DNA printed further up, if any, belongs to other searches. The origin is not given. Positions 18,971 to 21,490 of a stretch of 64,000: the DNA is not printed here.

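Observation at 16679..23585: Tandem array of three secreted beta-propeller + double lectin-fold paralogues of unknown function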

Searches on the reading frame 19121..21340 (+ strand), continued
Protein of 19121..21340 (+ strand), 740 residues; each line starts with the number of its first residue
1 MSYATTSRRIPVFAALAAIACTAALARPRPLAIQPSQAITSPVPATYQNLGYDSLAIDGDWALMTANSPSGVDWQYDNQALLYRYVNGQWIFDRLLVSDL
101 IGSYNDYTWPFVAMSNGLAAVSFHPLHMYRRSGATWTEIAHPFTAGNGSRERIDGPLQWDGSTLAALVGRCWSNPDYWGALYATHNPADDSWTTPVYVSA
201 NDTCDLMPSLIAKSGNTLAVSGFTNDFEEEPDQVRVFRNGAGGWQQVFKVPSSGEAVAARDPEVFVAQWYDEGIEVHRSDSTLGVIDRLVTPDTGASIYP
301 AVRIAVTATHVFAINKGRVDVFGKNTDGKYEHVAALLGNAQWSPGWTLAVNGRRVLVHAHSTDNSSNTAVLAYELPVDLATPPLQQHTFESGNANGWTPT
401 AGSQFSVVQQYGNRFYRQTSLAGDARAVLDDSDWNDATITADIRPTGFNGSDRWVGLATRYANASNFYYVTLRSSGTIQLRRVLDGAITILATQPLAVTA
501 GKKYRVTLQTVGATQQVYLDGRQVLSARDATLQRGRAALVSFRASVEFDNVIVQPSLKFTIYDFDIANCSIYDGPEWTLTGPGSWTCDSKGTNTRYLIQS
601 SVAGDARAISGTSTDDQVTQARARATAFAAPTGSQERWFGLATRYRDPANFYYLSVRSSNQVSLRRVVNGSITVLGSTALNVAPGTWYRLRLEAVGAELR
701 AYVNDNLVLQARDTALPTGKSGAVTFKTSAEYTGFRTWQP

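Call 26: find_related_loci(query=A2, collection=genome_contigs, flank=10000)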
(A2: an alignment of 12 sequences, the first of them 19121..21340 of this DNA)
Query A2 (740 aa) in genome_contigs; peptide patterns used: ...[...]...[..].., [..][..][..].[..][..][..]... (x = any residue, [..] = any of these).
158 stretches matched a pattern; 76 encode a relative of the query (tblastn E <= 1e-3); 74 distinct loci.
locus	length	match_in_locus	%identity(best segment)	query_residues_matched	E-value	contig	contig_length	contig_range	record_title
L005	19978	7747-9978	48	11-740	0e+0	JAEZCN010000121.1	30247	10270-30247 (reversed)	MAG: Proteobacteria bacterium isolate OH_CBrB_251 k127_3354225, whole genome shotgun sequence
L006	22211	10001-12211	46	13-740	0e+0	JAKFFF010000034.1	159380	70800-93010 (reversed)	MAG: Alcaligenaceae bacterium isolate LC093 contig-124_42, whole genome shotgun sequence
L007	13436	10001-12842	45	5-740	6e-180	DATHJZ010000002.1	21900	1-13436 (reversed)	MAG TPA_asm: Steroidobacteraceae bacterium isolate SMAG_U12565 k141_332177, whole genome shotgun sequence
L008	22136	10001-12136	42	16-740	6e-167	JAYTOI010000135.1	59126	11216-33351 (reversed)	MAG: Pseudomonadota bacterium isolate GFS_4079 GFS_4079_134, whole genome shotgun sequence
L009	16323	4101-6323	48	9-740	0e+0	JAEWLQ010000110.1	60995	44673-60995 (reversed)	MAG: Proteobacteria bacterium isolate OH_PBrB_96 k127_971069, whole genome shotgun sequence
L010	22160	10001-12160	36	29-740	7e-122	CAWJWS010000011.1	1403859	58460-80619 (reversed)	MAG: uncultured proteobacterium isolate MFD01275.bin.2.192 genome assembly, contig: contig_6899, whole genome shotgun se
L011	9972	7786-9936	38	14-740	5e-130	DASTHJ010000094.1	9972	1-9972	MAG TPA_asm: Steroidobacteraceae bacterium isolate SMAG_U588 k141_1092799, whole genome shotgun sequence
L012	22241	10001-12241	36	4-740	1e-114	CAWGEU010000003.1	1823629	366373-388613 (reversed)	MAG: uncultured proteobacterium isolate MFD05747.bin.2.93 genome assembly, contig: contig_6788, whole genome shotgun seq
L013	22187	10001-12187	36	12-740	5e-111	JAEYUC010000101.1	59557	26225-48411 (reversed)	MAG: Proteobacteria bacterium isolate OH_CBlB_152 k127_2861231, whole genome shotgun sequence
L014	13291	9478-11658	35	29-740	5e-110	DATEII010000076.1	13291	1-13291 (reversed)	MAG TPA_asm: Steroidobacteraceae bacterium isolate SMAG_U8833 k141_2016885, whole genome shotgun sequence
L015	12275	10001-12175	35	10-740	4e-109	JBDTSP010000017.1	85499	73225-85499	MAG: Pseudomonadota bacterium isolate cluster3_bin.274 NODE_507_length_85499_cov_23.703455, whole genome shotgun sequenc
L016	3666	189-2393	35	29-740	2e-110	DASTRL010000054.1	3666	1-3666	MAG TPA_asm: Steroidobacteraceae bacterium isolate SMAG_U2251 k141_26250, whole genome shotgun sequence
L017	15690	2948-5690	35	8-740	5e-107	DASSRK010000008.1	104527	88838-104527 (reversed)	MAG TPA_asm: Steroidobacteraceae bacterium isolate SMAG_U487 k141_315193, whole genome shotgun sequence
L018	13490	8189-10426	34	1-740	5e-107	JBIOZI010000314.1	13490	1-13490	MAG: Steroidobacteraceae bacterium isolate MAG008 k127_4987752, whole genome shotgun sequence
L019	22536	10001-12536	35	6-740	1e-104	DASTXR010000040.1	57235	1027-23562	MAG TPA_asm: Steroidobacteraceae bacterium isolate SMAG_U2420 k141_1354539, whole genome shotgun sequence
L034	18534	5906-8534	35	8-740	6e-112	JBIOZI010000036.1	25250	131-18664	MAG: Steroidobacteraceae bacterium isolate MAG008 k127_1379237, whole genome shotgun sequence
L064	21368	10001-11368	31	277-732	2e-48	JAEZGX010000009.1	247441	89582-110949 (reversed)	MAG: Verrucomicrobia bacterium isolate OH_CDB_114 k127_2257822, whole genome shotgun sequence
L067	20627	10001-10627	32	353-736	2e-23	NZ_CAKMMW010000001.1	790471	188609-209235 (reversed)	Paenibacillus allorhizoplanae strain CIP 111891, whole genome shotgun sequence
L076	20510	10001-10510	32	389-736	1e-16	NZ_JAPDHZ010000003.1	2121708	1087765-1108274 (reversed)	Cohnella ginsengisoli strain DSM 18997 contig_1, whole genome shotgun sequence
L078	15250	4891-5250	32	431-732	9e-12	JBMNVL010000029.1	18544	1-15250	MAG: Acutalibacteraceae bacterium isolate SBF912SR2HQ0058 scaffold_12798_c1, whole genome shotgun sequence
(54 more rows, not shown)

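Call 29: predict_structure(alignment_id=A1)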
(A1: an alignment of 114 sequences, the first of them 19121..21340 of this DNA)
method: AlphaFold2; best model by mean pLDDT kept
length: 740 residues; sequences in the alignment: 114
mean_pLDDT: 92.9   pTM: 0.91
mean pLDDT of the five models: 92.9, 92.1, 92.0, 91.9, 91.7
residues with pLDDT >= 90: 618; 70-90: 90; 50-70: 23; < 50: 9
segments of 3 or more residues with pLDDT < 50: 1-4, 21-23
pLDDT, mean of each block of 10 residues (from residue 1): 47 53 62 96 91 97 93 87 98 96 82 97 94 96 90 93 92 81 96 96 88 97 91 96 95 94 95 94 92 84 96 95 95 95 96 98 94 96 94 97 97 96 97 96 98 97 98 98 98 98 98 96 95 97 98 95 82 79 94 94 96 94 98 92 98 98 98 98 98 97 97 96 98 96
secondary structure, 60 per line:
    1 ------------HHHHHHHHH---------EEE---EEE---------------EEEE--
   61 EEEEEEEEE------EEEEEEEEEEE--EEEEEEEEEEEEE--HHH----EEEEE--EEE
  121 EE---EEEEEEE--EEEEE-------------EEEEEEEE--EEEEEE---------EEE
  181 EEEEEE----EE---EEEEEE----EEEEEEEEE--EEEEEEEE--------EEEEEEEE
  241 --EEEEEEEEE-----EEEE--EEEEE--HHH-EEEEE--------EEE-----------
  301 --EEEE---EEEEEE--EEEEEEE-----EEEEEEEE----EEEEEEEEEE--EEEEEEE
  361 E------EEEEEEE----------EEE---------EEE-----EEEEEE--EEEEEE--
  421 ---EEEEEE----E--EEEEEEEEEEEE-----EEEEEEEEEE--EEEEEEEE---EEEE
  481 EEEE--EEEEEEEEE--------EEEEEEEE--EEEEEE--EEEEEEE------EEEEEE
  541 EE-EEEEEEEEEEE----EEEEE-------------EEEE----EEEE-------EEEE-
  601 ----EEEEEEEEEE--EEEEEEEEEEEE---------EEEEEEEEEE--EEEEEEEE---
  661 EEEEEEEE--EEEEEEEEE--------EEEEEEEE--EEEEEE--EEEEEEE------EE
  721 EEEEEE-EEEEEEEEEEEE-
elements in order (helices of 4 or more, strands of 3 or more residues): H13-21 E31-33 E37-39 E55-58 E61-69 E76-86 E89-101 E111-115 E118-122 E126-132 E135-139 E153-160 E163-168 E178-186 E196-201 E206-214 E217-224 E233-240 E243-251 E257-260 E263-267 E274-278 E287-289 E303-306 E310-315 E318-324 E330-337 E342-351 E354-361 E368-374 E385-387 E397-399 E405-410 E413-418 E424-429 E437-448 E454-463 E466-473 E477-484 E487-495 E504-511 E514-519 E522-528 E535-542 E544-554 E559-563 E577-580 E585-588 E596-599 E605-614 E617-628 E638-647 E650-657 E661-668 E671-679 E688-695 E698-703 E706-712 E719-726 E728-739

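Call 32: fold_search(model_id=the predicted structure, library=pdb)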
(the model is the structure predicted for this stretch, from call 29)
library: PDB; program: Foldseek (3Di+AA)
matches with E <= 10: 1641; with E <= 0.001: 705
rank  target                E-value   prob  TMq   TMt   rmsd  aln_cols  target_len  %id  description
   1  7znr_A                8.0e-13  1.00  0.22  0.28  15.0       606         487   10  Inactive D62N mutant of BT1760 Endo-acting levanase from Bacteroides thetaiotaomicron VPI-5482 (released 2023-06-21)
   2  1mz5                  1.2e-12  1.00  0.25  0.29  17.4       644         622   10  Trypanosoma rangeli sialidase (released 2002-10-16)
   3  8aa2_E                1.6e-12  1.00  0.23  0.30  14.3       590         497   10  Inactive levan utilisation machinery (utilisome) in the presence of levan fructo-oligosaccharides DP 15-25 (released 2023-06-07)
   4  2ags                  2.9e-12  1.00  0.25  0.28  16.4       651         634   11  Trypanosoma rangeli Sialidase in Complex with 2-Keto-3-deoxy-D-glycero-D-galacto-2,3-difluoro-nononic acid (2,3-difluoro (released 2005-11-22)
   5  1mz6                  3.5e-12  1.00  0.26  0.30  17.3       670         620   10  Trypanosoma rangeli sialidase in complex with the inhibitor DANA (released 2002-10-16)
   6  1n1s                  3.8e-12  1.00  0.25  0.29  17.2       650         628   10  Trypanosoma rangeli sialidase (released 2003-01-07)
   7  1s0i_A                4.0e-12  1.00  0.26  0.30  15.4       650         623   11  Trypanosoma cruzi trans-sialidase in complex with sialyl-lactose (Michaelis complex) (released 2004-05-18)
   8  4jqt_A                4.0e-12  1.00  0.17  0.27  17.6       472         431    8  Crystal structure of a putative glycosyl hydrolase (BT3469) from Bacteroides thetaiotaomicron VPI-5482 at 2.49 A resol (released 2013-04-17)
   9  5joz_A                4.6e-12  1.00  0.20  0.27  19.8       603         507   11  Bacteroides ovatus Xyloglucan PUL GH43B (released 2016-08-10)
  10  1ms1_A                5.5e-12  1.00  0.26  0.30  15.2       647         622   11  Monoclinic form of Trypanosoma cruzi trans-sialidase, in complex with 3-deoxy-2,3-dehydro-N-acetylneuraminic acid (DAN (released 2003-03-25)
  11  1wcs                  8.8e-12  1.00  0.26  0.30  15.9       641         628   10  A mutant of Trypanosoma rangeli sialidase displaying trans-sialidase activity (released 2004-12-15)
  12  5jow_A                1.1e-11  1.00  0.20  0.28  19.9       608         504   11  Bacteroides ovatus Xyloglucan PUL GH43A (released 2016-08-10)
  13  1ms9_A                1.2e-11  1.00  0.26  0.30  15.7       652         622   10  Triclinic form of Trypanosoma cruzi trans-sialidase, in complex with lactose (released 2003-03-25)
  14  8a9y_E                1.2e-11  1.00  0.21  0.27  15.7       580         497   12  Substrate-free levan utilisation machinery (utilisome) (released 2023-06-07)
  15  5jox_B                1.3e-11  1.00  0.20  0.28  19.7       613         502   11  Bacteroides ovatus Xyloglucan PUL GH43A in complex with AraDNJ (released 2016-08-10)
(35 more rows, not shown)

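Call 37: search_protein_families(library=ncbifam, proteins=[L034:2793-5633:+, L005:174-2009:-, window:19121-21340:+], max_evalue=0.001)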
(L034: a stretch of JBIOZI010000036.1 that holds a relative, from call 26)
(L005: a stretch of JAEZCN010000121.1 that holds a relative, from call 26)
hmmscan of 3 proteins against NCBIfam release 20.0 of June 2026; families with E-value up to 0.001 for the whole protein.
L034:2793-5633:+ (947 aa): 28 families (the best 25 are shown)
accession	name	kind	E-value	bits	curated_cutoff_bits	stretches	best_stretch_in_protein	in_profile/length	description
TIGR01783.1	TonB-siderophor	subfamily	3.6e-35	121.7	223.5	2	640-931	360-622/649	TonB-dependent siderophore receptor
TIGR01785.1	TonB-hemin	subfamily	5.9e-29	101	316.85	2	602-931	326-656/677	TonB-dependent heme/hemoglobin receptor family protein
TIGR01786.1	TonB-hemlactrns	subfamily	9.2e-27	93.7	323.75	1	568-931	320-688/719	TonB-dependent hemoglobin/transferrin/lactoferrin family receptor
NF049944.1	TonB_dep_PUIUD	equivalog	9.6e-17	60.5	850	1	641-833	392-572/686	TonB-dependent receptor, PUIUD motif-type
TIGR01779.1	TonB-B12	equivalog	6.4e-16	58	599.7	1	704-935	391-599/614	TonB-dependent vitamin B12 receptor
NF041535.1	TonB_rec_PqqU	equivalog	3e-15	55.6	1200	2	702-929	424-643/676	TonB-dependent receptor PqqU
NF053590.1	TonB_dep_TOL0244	equivalog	4.2e-14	52.1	645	1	696-939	356-590/604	TOL_0244 family TonB-dependent receptor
NF010048.1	PRK13524.1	subfamily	5.5e-13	48.3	493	1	746-930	526-712/744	FepA family TonB-dependent siderophore receptor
NF010012.0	PRK13486.1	equivalog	6.1e-13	48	924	1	699-929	416-653/696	TonB-dependent receptor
NF010010.0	PRK13483.1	equivalog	3.4e-12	45.2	927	1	699-924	403-633/660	ligand-gated channel protein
NF010051.0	PRK13528.1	subfamily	7.6e-12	44.3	583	2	312-405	139-232/727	FepA family TonB-dependent siderophore receptor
NF049947.1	TonB_dep_PCPU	exception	1.4e-11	43.3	800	1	642-896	386-638/685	TonB-dependent receptor, PCPU motif-type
TIGR01782.1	TonB-Xanth-Caul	subfamily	1.7e-11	43.2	310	1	635-930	517-840/868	TonB-dependent receptor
NF050067.1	TonBEntbctnRecCfrA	equivalog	4.3e-11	41.8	1200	1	699-929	423-662/698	TonB-dependent ferric enterobactin receptor CfrA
NF049946.1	TonB_dep_CU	exception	6.1e-11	41.3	700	1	643-932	397-664/683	TonB-dependent receptor, CU motif-type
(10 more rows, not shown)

L005:174-2009:- (612 aa): 190 families (the best 25 are shown)
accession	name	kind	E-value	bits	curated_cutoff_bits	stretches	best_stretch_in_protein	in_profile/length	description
TIGR03265.1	PhnT2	equivalog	1e-104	350.5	457.7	1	25-343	5-318/353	putative 2-aminoethylphosphonate ABC transporter ATP-binding protein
TIGR00968.1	3a0106s01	subfamily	2.3e-95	318.6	342.75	1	25-260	1-236/237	sulfate ABC transporter ATP-binding protein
TIGR01187.1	potA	subfamily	5.4e-95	318.2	355.6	1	55-340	1-289/325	polyamine ABC transporter ATP-binding protein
NF006987.0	PRK09452.1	equivalog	1.5e-94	316.8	482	1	25-337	18-333/378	spermidine/putrescine ABC transporter ATP-binding protein PotA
NF008105.0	PRK10851.1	equivalog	3.5e-91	305.6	502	1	23-335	1-310/362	sulfate/thiosulfate ABC transporter ATP-binding protein CysA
NF008653.0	PRK11650.1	subfamily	6.9e-89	298.4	432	1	24-312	3-295/357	sn-glycerol-3-phosphate ABC transporter ATP-binding protein UgpC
NF043075.1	MMSYN1_0197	equivalog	4.1e-88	295.6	550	1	25-332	3-303/341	spermidine/putrescine ABC transporter ATP-binding protein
TIGR03258.1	PhnT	equivalog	1.5e-84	284.1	499.15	1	24-337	8-323/359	2-aminoethylphosphonate ABC transport system ATP-binding subunit PhnT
NF040840.2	tungstate_WtpC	equivalog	2.7e-83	280.1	440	1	25-337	2-311/347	tungstate ABC transporter ATP-binding protein WtpC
NF008513.0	PRK11432.1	equivalog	4e-83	279.2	496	1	25-310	7-291/351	ferric ABC transporter ATP-binding protein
NF040933.2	ABC_arch_GlcV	equivalog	2.4e-81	273.4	450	1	24-332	2-318/357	glucose ABC transporter ATP-binding protein GlcV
NF008621.0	PRK11607.1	equivalog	2.3e-76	257.1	613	1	27-338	22-337/377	putrescine ABC transporter ATP-binding subunit PotG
NF008233.0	PRK11000.1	equivalog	3.4e-71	240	568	1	24-268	3-247/369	maltose/maltodextrin ABC transporter ATP-binding protein MalK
TIGR01186.1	proV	subfamily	1e-65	222.3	326.6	1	39-264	8-239/363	betaine/proline/choline family ABC transporter ATP-binding protein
TIGR03415.1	ABC_choXWV_ATP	equivalog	3.1e-59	200.8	483.75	1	39-262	39-272/382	choline ABC transporter ATP-binding protein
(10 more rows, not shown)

window:19121-21340:+ (740 aa): 0 families

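Call 38: search_protein_families(library=pfam, proteins=[L034:2793-5633:+, L005:174-2009:-, P0013, P0021, P0033], max_evalue=0.01)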
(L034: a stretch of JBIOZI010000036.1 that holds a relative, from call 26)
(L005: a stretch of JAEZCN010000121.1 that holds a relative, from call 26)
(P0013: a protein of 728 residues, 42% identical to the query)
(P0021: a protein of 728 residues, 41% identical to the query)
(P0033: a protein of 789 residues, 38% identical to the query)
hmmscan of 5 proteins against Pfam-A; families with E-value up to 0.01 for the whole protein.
L034:2793-5633:+ (947 aa): 4 families
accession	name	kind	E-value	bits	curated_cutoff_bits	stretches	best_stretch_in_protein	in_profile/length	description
PF00593.30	TonB_dep_Rec_b-barrel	-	1.5e-48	167.2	27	1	488-924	22-436/436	TonB dependent receptor-like, beta-barrel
PF04314.18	PCuAC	-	3.6e-32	110.9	29.4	1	81-189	1-109/109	Copper chaperone PCu(A)C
PF07715.20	Plug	-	4.2e-11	43.7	23.9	1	226-339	4-107/107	TonB-dependent Receptor Plug Domain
PF14905.12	OMP_b-brl_3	-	7.9e-08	32.2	27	1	635-933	107-382/408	Outer membrane protein beta-barrel family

L005:174-2009:- (612 aa): 13 families
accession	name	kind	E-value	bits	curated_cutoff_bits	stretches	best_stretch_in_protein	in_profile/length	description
PF00005.33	ABC_tran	-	2e-36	126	25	1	40-182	1-136/137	ABC transporter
PF13304.12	AAA_21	-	4.7e-11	43.7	27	2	143-215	226-300/304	AAA domain, putative AbiEii toxin, Type IV TA system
PF02463.25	SMC_N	-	2.2e-06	27.7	40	1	50-225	24-209/220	RecF/RecN/SMC N terminal domain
PF09818.15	ABC_ATPase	-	0.00014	21.4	23.2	0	156-232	159-250/283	P-loop domain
PF13555.12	AAA_29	-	0.00017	21.7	27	1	43-71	15-43/61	P-loop containing region of AAA domain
PF25199.1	nSTAND_NTPase5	-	0.00022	21.5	34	1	29-71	18-62/145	Novel STAND NTPase 5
PF13401.12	AAA_22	-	0.00064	20.5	27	1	51-211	6-121/130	AAA domain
PF03193.22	RsgA_GTPase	-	0.00065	20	30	1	49-84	105-140/174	RsgA GTPase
PF13191.12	AAA_16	-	0.0007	20.6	32.6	1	48-180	22-140/167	AAA ATPase domain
PF08402.16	TOBE_2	-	0.001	19.6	21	0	296-345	2-46/76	TOBE domain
PF13476.12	AAA_23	-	0.0013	19.8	27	1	42-74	12-43/201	AAA domain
PF00004.35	AAA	-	0.0018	19.1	21.2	0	54-103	2-51/131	ATPase family associated with various cellular activities (AAA)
PF20703.3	nSTAND1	-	0.0021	18.2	27.1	1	41-69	24-52/379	Novel STAND NTPase 1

P0013 (728 aa): 5 families
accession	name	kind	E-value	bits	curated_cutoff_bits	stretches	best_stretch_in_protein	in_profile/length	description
PF13385.13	Laminin_G_3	-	5e-06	27.2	27.6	1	428-513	20-101/151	Concanavalin A-like lectin/glucanases superfamily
PF14312.12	FG-GAP_2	-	8.2e-06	26.4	23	1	26-57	3-33/49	FG-GAP repeat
PF06439.18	3keto-disac_hyd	-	0.0003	21.3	26.8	0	665-708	117-160/187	3-keto-disaccharide hydrolase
PF22237.3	SO2946-like_C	-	0.0015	19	27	1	589-688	9-115/163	SO2946-like, C-terminal domain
PF21708.4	Glyco_hydro_59_C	-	0.0034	17.8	27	0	668-706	113-152/175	Galactocerebrosidase, C-terminal lectin domain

P0021 (728 aa): 4 families
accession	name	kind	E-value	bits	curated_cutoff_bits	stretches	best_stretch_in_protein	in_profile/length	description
PF13385.13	Laminin_G_3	-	4.8e-08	33.7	27.6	2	427-553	20-142/151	Concanavalin A-like lectin/glucanases superfamily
PF14312.12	FG-GAP_2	-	1.5e-06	28.8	23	0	36-56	16-36/49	FG-GAP repeat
PF06439.18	3keto-disac_hyd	-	5.2e-06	27.1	26.8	1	669-707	121-159/187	3-keto-disaccharide hydrolase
PF21708.4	Glyco_hydro_59_C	-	0.00017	22.1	27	0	648-705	94-150/175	Galactocerebrosidase, C-terminal lectin domain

P0033 (789 aa): 6 families
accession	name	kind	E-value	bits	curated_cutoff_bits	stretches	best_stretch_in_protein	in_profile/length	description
PF14312.12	FG-GAP_2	-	2.2e-06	28.2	23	0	291-308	18-35/49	FG-GAP repeat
PF22237.3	SO2946-like_C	-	1.3e-05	25.7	27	1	679-773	45-142/163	SO2946-like, C-terminal domain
PF06439.18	3keto-disac_hyd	-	2.9e-05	24.6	26.8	1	690-784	70-184/187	3-keto-disaccharide hydrolase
PF13385.13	Laminin_G_3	-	6.6e-05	23.5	27.6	1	689-771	36-117/151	Concanavalin A-like lectin/glucanases superfamily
PF21708.4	Glyco_hydro_59_C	-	0.00039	20.9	27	0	729-786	113-172/175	Galactocerebrosidase, C-terminal lectin domain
PF02210.31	Laminin_G_2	-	0.0006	20.7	22.9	0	696-767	15-86/126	Laminin G domain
